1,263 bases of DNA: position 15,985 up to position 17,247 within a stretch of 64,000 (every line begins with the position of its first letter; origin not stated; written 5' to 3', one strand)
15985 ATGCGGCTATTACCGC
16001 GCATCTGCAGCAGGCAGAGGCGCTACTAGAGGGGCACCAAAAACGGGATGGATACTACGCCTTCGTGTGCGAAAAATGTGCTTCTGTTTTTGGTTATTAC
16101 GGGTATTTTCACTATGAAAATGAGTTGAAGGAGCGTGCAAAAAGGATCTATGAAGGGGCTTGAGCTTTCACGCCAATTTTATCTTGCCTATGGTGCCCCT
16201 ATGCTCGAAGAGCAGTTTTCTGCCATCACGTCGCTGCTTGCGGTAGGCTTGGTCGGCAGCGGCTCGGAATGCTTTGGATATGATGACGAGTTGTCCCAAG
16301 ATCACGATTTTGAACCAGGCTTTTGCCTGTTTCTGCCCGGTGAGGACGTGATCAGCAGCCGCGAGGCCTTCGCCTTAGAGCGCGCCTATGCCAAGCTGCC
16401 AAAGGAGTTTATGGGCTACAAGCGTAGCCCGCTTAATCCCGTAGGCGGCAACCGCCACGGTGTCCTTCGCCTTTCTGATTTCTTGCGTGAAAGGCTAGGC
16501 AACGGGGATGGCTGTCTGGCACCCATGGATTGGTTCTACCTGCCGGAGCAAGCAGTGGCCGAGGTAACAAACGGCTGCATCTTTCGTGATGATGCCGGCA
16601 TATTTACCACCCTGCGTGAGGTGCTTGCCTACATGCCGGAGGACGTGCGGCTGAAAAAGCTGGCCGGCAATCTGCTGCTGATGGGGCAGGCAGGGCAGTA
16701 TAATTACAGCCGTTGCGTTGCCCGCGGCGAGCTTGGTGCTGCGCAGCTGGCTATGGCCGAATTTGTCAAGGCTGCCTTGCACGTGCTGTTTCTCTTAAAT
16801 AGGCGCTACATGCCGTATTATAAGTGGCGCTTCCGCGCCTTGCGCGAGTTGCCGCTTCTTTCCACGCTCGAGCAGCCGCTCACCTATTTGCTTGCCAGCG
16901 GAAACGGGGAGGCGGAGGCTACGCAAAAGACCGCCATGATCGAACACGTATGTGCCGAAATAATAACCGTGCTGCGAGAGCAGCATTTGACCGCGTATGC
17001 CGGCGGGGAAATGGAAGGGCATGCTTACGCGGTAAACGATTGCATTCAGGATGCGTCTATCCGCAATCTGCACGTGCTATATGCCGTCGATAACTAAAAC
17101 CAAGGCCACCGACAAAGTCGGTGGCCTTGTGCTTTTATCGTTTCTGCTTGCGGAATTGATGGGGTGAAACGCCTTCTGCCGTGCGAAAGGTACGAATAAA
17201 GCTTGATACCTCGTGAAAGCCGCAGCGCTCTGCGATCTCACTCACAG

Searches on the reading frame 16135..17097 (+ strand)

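Call 72: search_protein_families(library=pfam, proteins=[window:16135-17097:+], max_evalue=0.0001)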
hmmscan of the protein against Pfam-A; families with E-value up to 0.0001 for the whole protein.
window:16135-17097:+ (320 aa): 1 family
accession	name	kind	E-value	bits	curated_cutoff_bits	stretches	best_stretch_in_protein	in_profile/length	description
PF13228.11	DUF4037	-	3e-36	124.6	22.1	1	133-231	1-100/101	Domain of unknown function (DUF4037)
